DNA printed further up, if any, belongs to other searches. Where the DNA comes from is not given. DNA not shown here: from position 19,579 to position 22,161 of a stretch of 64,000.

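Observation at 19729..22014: Naturally fused ClpX-ClpX pseudo-dimer: a degenerate AAA+ module followed by an intact one, without the zinc-binding domain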

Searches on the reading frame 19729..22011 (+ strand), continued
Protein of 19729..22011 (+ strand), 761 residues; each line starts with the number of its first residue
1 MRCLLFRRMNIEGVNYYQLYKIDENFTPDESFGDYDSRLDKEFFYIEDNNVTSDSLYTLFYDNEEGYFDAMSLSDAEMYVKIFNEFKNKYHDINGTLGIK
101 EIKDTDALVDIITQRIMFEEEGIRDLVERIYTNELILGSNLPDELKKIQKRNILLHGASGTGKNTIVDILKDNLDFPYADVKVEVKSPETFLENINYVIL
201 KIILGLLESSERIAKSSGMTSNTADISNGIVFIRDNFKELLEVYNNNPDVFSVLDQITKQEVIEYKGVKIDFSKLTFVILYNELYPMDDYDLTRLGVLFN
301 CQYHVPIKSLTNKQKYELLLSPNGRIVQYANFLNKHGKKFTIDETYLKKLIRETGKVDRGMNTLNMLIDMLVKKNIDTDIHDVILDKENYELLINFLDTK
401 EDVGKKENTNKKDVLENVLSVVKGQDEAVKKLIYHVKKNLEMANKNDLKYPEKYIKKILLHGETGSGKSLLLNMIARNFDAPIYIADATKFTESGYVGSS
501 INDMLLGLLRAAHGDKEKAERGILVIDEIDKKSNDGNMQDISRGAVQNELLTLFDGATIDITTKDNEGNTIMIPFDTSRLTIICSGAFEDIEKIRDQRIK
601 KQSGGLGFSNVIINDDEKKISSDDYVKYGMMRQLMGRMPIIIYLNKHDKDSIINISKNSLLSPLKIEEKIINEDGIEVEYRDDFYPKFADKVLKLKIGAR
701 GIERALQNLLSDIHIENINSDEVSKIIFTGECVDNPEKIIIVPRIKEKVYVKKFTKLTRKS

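Call 14: find_related_loci(query=A1, collection=genome_contigs, flank=10000)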
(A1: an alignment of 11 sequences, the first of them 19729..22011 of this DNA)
Query A1 (761 aa) in genome_contigs; peptide patterns used: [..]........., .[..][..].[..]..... (x = any residue, [..] = any of these).
599 stretches matched a pattern (row limit reached: there are more); 562 encode a relative of the query (tblastn E <= 1e-3); the best 80 are kept; 80 distinct loci.
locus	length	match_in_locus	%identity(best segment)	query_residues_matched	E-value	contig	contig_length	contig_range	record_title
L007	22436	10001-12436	28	2-736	3e-55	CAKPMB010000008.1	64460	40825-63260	MAG: uncultured Bacilli bacterium isolate REFINED_METABAT215_TOP10_CONTIGS_1500_ASSEMBLY_K77_MERGED__Hadza_MoBio_hadza-A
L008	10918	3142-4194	34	384-735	2e-47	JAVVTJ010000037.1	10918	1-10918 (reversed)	MAG: Clostridia bacterium isolate CGS10Y2-bin25 NODE_5771_length_10918_cov_11.228114, whole genome shotgun sequence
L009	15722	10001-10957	38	406-733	3e-47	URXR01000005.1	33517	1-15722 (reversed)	uncultured Tenericutes bacterium isolate UMGS1449 genome assembly, contig: NODE_1007_length_33517_cov_6.301118, whole ge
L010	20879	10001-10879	37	405-712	6e-46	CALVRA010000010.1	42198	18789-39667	MAG: uncultured Bacilli bacterium isolate BRZ_CL__bin38 genome assembly, contig: BRZ_CL__NODE_978_length_42198_cov_11.74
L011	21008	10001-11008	35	393-748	8e-46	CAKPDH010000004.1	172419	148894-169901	MAG: uncultured Bacilli bacterium isolate REFINED_METABAT215_TOP10_CONTIGS_1500_ASSEMBLY_K77_MERGED__Hadza_MoBio_C-REDO_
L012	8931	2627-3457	36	418-712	6e-45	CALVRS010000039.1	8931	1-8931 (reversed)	MAG: uncultured Bacilli bacterium isolate E0_DP__bin178 genome assembly, contig: E0_DP__k127_4076652, whole genome shotg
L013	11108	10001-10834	36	408-711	1e-44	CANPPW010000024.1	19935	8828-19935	MAG TPA_asm: uncultured Tenericutes bacterium isolate SRR15730559_bin.36_metawrap_v1.3_MAG genome assembly, contig: NODE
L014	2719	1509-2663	30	382-748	1e-44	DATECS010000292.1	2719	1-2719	MAG TPA_asm: Thermoguttaceae bacterium isolate SMAG_U8278 k141_884373, whole genome shotgun sequence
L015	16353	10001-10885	36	407-728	6e-44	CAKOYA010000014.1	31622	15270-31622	MAG: uncultured Clostridia bacterium isolate REFINED_METABAT215_TOP10_CONTIGS_1500_ASSEMBLY_K77_MERGED__Hadza_MoBio_hadz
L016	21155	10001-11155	31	382-748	8e-44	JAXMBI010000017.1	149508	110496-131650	MAG: Pirellulales bacterium isolate STL-PLA32 C1.299.fa-17, whole genome shotgun sequence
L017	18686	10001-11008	36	100-753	2e-43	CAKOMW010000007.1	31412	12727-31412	MAG: uncultured Bacilli bacterium isolate REFINED_METABAT215_TOP10_CONTIGS_1500_ASSEMBLY_K77_MERGED__Hadza_MoBio_hadza-A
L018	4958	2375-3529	30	382-748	2e-43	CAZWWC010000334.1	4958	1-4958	MAG TPA_asm: uncultured Planctomycetaceae bacterium isolate binchicken_co100_313 genome assembly, contig: NODE_27240_len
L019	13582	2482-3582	32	410-759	4e-43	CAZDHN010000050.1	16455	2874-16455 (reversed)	MAG TPA_asm: uncultured Planctomycetaceae bacterium isolate binchicken_co181_562 genome assembly, contig: NODE_5988_leng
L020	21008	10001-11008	34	393-748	3e-43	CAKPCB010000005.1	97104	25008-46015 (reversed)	MAG: uncultured Bacilli bacterium isolate REFINED_METABAT215_TOP10_CONTIGS_1500_ASSEMBLY_K77_MERGED__Hadza_MoBio_hadza-I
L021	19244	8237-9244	35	424-749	3e-43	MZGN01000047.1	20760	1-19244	MAG: Helicobacteraceae bacterium 4484_230 ex4484_230_scaffold_7625, whole genome shotgun sequence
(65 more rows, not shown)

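Call 22: predict_structure(alignment_id=A1)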
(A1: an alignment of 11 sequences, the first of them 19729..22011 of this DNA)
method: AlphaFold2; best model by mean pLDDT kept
length: 761 residues; sequences in the alignment: 11
mean_pLDDT: 72.4   pTM: 0.43
mean pLDDT of the five models: 72.4, 72.4, 70.2, 69.9, 64.6
residues with pLDDT >= 90: 47; 70-90: 475; 50-70: 111; < 50: 128
segments of 3 or more residues with pLDDT < 50: 52-57, 91-101, 398-409, 492-499, 530-545, 589-644, 747-761
pLDDT, mean of each block of 10 residues (from residue 1): 79 78 78 84 74 52 77 59 68 40 71 73 85 73 67 87 84 86 79 83 90 73 79 84 75 82 83 91 80 84 85 83 80 82 89 78 80 67 83 62 36 70 75 88 83 79 66 80 74 42 78 84 76 40 51 71 66 85 66 43 30 37 47 41 58 77 84 87 90 70 81 83 88 87 64 38 31
secondary structure, 60 per line:
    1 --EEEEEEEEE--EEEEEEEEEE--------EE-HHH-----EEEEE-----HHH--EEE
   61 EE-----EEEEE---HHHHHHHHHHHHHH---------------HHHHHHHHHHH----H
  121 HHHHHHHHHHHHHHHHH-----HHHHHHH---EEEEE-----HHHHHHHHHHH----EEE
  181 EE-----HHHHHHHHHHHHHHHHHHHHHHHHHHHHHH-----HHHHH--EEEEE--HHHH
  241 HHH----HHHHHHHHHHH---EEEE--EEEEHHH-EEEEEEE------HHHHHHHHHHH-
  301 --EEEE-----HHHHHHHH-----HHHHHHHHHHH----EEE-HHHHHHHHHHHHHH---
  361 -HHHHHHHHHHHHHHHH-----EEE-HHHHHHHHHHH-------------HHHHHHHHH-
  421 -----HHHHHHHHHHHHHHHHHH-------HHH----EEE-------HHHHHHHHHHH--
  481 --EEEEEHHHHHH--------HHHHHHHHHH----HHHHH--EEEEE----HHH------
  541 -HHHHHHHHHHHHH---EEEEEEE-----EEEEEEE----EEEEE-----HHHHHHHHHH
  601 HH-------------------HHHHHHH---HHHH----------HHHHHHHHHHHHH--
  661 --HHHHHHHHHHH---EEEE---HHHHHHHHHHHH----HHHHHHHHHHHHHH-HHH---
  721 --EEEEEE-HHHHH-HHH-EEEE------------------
elements in order (helices of 4 or more, strands of 3 or more residues): E3-11 E14-23 E43-47 E58-62 E68-72 H76-89 H105-115 H120-137 H143-149 E153-157 H163-173 E178-182 H188-217 H223-227 E230-234 H237-243 H248-258 E262-265 E268-271 E276-282 H289-299 E303-306 H312-319 H325-335 E340-342 H344-357 H362-377 E383-385 H387-397 H411-419 H426-443 E458-460 H468-478 E483-487 H488-493 H502-511 H516-520 E523-527 H542-554 E558-564 E570-576 E581-585 H591-602 H622-628 H632-635 H646-658 H663-673 E677-680 H684-695 H700-713 E723-728 H730-734 E740-743

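Call 28: fold_search(model_id=the predicted structure, library=pdb)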
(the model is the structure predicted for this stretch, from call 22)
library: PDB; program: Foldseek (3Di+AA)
matches with E <= 10: 1568; with E <= 0.001: 917
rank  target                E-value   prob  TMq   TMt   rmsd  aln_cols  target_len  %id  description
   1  9a5x_A                1.8e-17  1.00  0.23  0.39  17.9       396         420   30  Integrative model of CLPX-CLPP by crosslinking MS and deep learning (released 2024-09-18)
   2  6wsg_C                1.7e-15  1.00  0.21  0.45  16.0       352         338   29  ClpX-ClpP complex bound to ssrA-tagged GFP, intermediate complex (released 2020-11-04)
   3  9c88_A                1.7e-15  1.00  0.20  0.44  16.1       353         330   30  Cryo-EM Structure of a Proteolytic ClpXP AAA+ Machine Translocating a Portion of a Branched-Degron DHFR Substrate (released 2024-10-16)
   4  8e7v_A                1.9e-15  1.00  0.22  0.44  16.8       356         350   28  Cryo-EM structure of substrate-free DNClpX.ClpP from singly capped particles (released 2023-11-08)
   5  6po1_D                3.2e-15  1.00  0.21  0.42  16.1       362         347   29  ClpX-ClpP complex bound to substrate and ATP-gamma-S, class 4 (released 2020-03-11)
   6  6po3_E                3.3e-15  1.00  0.21  0.43  16.1       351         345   29  ClpX-ClpP complex bound to substrate and ATP-gamma-S, class 3 (released 2020-03-11)
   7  8e7v_F                3.3e-15  1.00  0.20  0.41  16.9       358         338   27  Cryo-EM structure of substrate-free DNClpX.ClpP from singly capped particles (released 2023-11-08)
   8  8e91_A                3.7e-15  1.00  0.21  0.43  16.8       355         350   28  Cryo-EM structure of substrate-free ClpX.ClpP (released 2023-11-08)
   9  9dvy_B                4.1e-15  1.00  0.21  0.41  17.0       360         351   24  Human mitochondrial ClpX with endogenous substrate (released 2025-10-15)
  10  6pos_D                4.1e-15  1.00  0.21  0.42  16.4       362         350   29  ClpX-ClpP complex bound to substrate and ATP-gamma-S, class 1 (released 2020-03-11)
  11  9pio_C                4.3e-15  1.00  0.21  0.45  16.0       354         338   29  Cryo-EM structure of the ClpXP AAA+ protease bound to lambdaO-tagged Arc in a recognition complex (released 2025-11-12)
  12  8yd0_B                4.8e-15  1.00  0.22  0.44  16.4       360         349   29  CryoEM structure of M. tuberculosis ClpXP1P2 complex bound to bortezomib (released 2025-03-19)
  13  8e91_F                6.8e-15  1.00  0.20  0.42  16.7       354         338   28  Cryo-EM structure of substrate-free ClpX.ClpP (released 2023-11-08)
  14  6vfs_B                7.1e-15  1.00  0.20  0.43  16.0       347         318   30  ClpXP from Neisseria meningitidis - Conformation A (released 2020-01-22)
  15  6wrf_F                7.1e-15  1.00  0.20  0.43  16.7       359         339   28  ClpX-ClpP complex bound to GFP-ssrA, recognition complex (released 2020-11-04)
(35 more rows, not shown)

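Call 34: search_protein_families(library=pfam, proteins=[P0013, P0014, P0015, L007:9980-12484:+], max_evalue=1)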
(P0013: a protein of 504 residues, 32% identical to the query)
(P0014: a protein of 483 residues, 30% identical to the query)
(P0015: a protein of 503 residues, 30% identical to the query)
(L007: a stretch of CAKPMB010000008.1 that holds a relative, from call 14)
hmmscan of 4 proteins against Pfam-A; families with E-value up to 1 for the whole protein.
P0013 (504 aa): 23 families
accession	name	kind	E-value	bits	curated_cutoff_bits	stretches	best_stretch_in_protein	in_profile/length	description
PF07724.20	AAA_2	-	2.8e-18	66.9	27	1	214-393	3-164/166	AAA domain (Cdc48 subfamily)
PF00004.35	AAA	-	2.6e-12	47.7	21.2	1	217-316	1-94/131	ATPase family associated with various cellular activities (AAA)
PF20030.5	bpMoxR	-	1.5e-07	31.1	27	1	177-289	3-107/205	MoxR domain in the MoxR-vWA-beta-propeller ternary systems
PF00493.29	MCM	-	3.3e-06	26.8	23.3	1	169-293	5-135/224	MCM P-loop domain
PF07728.20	AAA_5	-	2.8e-05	24.6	22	1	216-290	1-77/139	AAA domain (dynein-related subfamily)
PF03215.21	Rad17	-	4.2e-05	24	23.8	1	183-242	12-73/186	Rad17 P-loop domain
PF13191.12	AAA_16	-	0.00055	20.9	32.6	1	193-238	7-48/167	AAA ATPase domain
PF10431.15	ClpB_D2-small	-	0.00075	19.9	21.9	1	424-466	20-63/81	C-terminal, D2-small domain, of ClpB protein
PF00158.32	Sigma54_activat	-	0.0019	18.4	20.2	1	189-233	2-41/168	Sigma-54 interaction domain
PF12775.13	AAA_7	-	0.0023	17.9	25.8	1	185-236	4-55/181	P-loop containing dynein motor region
PF13238.12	AAA_18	-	0.0038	18.1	29.4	1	217-273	1-41/128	AAA domain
PF13401.12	AAA_22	-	0.0075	17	27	1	214-237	5-28/130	AAA domain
PF13521.12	AAA_28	-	0.0097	16.6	27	1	217-252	2-37/164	AAA domain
PF01078.27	Mg_chelatase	-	0.013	15.3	20.3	1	216-238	24-46/207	Magnesium chelatase, subunit ChlI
PF12774.13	AAA_6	-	0.025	14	25.2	1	212-244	30-62/327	Hydrolytic ATP binding site of dynein motor region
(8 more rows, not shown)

P0014 (483 aa): 28 families (the best 25 are shown)
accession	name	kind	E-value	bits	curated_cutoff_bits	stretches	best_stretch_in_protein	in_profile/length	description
PF07724.20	AAA_2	-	1.5e-17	64.6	27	1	191-379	4-166/166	AAA domain (Cdc48 subfamily)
PF00004.35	AAA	-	4.6e-14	53.4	21.2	1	193-321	1-107/131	ATPase family associated with various cellular activities (AAA)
PF00493.29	MCM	-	4.8e-08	32.8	23.3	1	156-272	15-138/224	MCM P-loop domain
PF12775.13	AAA_7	-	7.9e-05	22.7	25.8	1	175-215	18-58/181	P-loop containing dynein motor region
PF13401.12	AAA_22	-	0.0002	22.1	27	1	190-253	5-64/130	AAA domain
PF05496.18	RuvB_N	-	0.00027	21.2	27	1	168-230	10-73/159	Holliday junction DNA helicase RuvB P-loop domain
PF13191.12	AAA_16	-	0.00072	20.5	32.6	1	167-216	2-50/167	AAA ATPase domain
PF06068.19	TIP49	-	0.0011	18.7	23.8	1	160-242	19-105/347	TIP49 P-loop domain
PF07728.20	AAA_5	-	0.0012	19.2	22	1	192-266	1-77/139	AAA domain (dynein-related subfamily)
PF03215.21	Rad17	-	0.0062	16.9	23.8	1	173-216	27-71/186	Rad17 P-loop domain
PF01695.23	IstB_IS21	-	0.0065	16.4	24.1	1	176-209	78-111/238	IstB-like ATP binding protein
PF02367.23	TsaE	-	0.009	16.4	26.6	1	188-232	19-63/128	Threonylcarbamoyl adenosine biosynthesis protein TsaE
PF04851.21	ResIII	-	0.0095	16.3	22.5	1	170-214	8-47/164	Type III restriction enzyme, res subunit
PF05621.17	TniB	-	0.011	15.6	22.4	1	176-212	21-57/189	Bacterial TniB protein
PF10431.15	ClpB_D2-small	-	0.014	15.9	21.9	1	386-448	2-61/81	C-terminal, D2-small domain, of ClpB protein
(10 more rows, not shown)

P0015 (503 aa): 32 families (the best 25 are shown)
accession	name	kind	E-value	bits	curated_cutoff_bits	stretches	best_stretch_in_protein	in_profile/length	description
PF07724.20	AAA_2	-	2.1e-16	60.9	27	1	230-400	5-165/166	AAA domain (Cdc48 subfamily)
PF00004.35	AAA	-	1.5e-12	48.5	21.2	1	231-330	1-95/131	ATPase family associated with various cellular activities (AAA)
PF00493.29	MCM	-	2e-07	30.8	23.3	1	184-308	8-136/224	MCM P-loop domain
PF07728.20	AAA_5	-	7.1e-06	26.5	22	1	230-304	1-77/139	AAA domain (dynein-related subfamily)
PF00158.32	Sigma54_activat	-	5.2e-05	23.4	20.2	1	203-304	2-104/168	Sigma-54 interaction domain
PF01078.27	Mg_chelatase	-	0.00022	21.1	20.3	1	228-259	22-52/207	Magnesium chelatase, subunit ChlI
PF03215.21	Rad17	-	0.00089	19.7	23.8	1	221-252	38-69/186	Rad17 P-loop domain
PF05496.18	RuvB_N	-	0.0013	18.9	27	1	202-305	9-96/159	Holliday junction DNA helicase RuvB P-loop domain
PF04851.21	ResIII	-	0.002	18.5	22.5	1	205-252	8-47/164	Type III restriction enzyme, res subunit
PF13521.12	AAA_28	-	0.0023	18.6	27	1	231-290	2-62/164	AAA domain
PF06068.19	TIP49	-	0.0033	17.1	23.8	1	192-258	16-82/347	TIP49 P-loop domain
PF12775.13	AAA_7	-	0.0061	16.6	25.8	1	227-257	32-65/181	P-loop containing dynein motor region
PF13238.12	AAA_18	-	0.0089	16.9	29.4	1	231-281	1-35/128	AAA domain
PF13479.12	AAA_24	-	0.01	16.1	27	1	228-304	2-75/195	AAA domain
PF13173.12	AAA_14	-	0.02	15.3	27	1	229-304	3-73/129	AAA domain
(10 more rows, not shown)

L007:9980-12484:+ (835 aa): 26 families (the best 25 are shown)
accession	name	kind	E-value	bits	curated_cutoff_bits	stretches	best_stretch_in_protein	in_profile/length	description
PF00004.35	AAA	-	2.9e-12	47.6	21.2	1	533-637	1-98/131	ATPase family associated with various cellular activities (AAA)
PF07724.20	AAA_2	-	4e-11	43.7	27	1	530-680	3-137/166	AAA domain (Cdc48 subfamily)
PF00493.29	MCM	-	1.6e-06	27.8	23.3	1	485-612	15-137/224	MCM P-loop domain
PF20720.3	nSTAND3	-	5e-06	26.7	27.2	2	526-560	13-47/155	Novel STAND NTPase 3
PF13173.12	AAA_14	-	0.00016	22.1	27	1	533-609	5-75/129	AAA domain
PF13401.12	AAA_22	-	0.00027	21.7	27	1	530-608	5-96/130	AAA domain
PF05729.18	NACHT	-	0.00031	21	26.7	1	533-633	3-116/167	NACHT domain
PF00158.32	Sigma54_activat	-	0.00055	20.1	20.2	1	518-555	10-47/168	Sigma-54 interaction domain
PF07728.20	AAA_5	-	0.00097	19.6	22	1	532-611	1-81/139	AAA domain (dynein-related subfamily)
PF13604.12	AAA_30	-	0.0062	16.7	27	1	532-609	20-101/191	AAA domain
PF13191.12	AAA_16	-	0.0088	17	32.6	1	528-557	22-51/167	AAA ATPase domain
PF24883.2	NPHP3_N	-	0.01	16.5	24.8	1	524-557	16-49/164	Nephrocystin 3, N-terminal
PF13238.12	AAA_18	-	0.015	16.2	29.4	0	534-617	2-49/128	AAA domain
PF05496.18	RuvB_N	-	0.018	15.2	27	1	521-556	24-59/159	Holliday junction DNA helicase RuvB P-loop domain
PF25199.1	nSTAND_NTPase5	-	0.024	14.9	34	1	494-546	2-57/145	Novel STAND NTPase 5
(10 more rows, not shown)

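Call 57: search_protein_families(library=padloc, proteins=[window:19729-22011:+], max_evalue=0.001)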
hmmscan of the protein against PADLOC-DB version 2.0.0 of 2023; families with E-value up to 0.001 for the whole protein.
window:19729-22011:+ (761 aa): 4 families
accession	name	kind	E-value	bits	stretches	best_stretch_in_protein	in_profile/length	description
PDLC02196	IetA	-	3.2e-07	28.1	1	419-487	91-154/374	-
PDLC04140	mad8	-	7.6e-06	23.6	0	457-482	29-54/314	mads_8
PDLC04232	IetA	-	2.8e-05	21.7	0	101-184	75-150/330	-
PDLC02195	IetA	-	3.6e-05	21.3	0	426-487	113-169/395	-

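Call 62: list_cluster_members(proteins=[window:19729-22011:+, P0010, P0002, P0004])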
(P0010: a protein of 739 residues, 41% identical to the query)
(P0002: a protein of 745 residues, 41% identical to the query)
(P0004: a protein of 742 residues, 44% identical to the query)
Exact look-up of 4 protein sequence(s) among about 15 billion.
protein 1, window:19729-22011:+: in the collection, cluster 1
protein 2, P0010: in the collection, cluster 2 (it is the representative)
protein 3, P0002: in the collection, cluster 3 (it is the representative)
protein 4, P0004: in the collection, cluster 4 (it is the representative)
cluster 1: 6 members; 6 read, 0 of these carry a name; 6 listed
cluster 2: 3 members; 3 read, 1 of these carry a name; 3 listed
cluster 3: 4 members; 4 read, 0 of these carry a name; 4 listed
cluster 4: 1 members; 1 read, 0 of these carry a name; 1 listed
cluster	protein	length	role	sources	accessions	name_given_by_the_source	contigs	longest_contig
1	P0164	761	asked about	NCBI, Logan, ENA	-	-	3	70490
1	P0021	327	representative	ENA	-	-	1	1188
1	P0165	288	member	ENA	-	-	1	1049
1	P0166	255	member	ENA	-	-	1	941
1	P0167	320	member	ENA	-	-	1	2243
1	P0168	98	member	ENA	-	-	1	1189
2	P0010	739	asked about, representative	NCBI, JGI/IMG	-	ATP-dependent Clp protease ATP-binding subunit ClpX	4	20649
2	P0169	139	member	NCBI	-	-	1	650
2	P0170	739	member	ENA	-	-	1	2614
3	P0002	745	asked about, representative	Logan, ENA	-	-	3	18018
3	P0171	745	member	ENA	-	-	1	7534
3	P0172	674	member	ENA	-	-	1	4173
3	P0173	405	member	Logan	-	-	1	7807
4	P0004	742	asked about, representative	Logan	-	-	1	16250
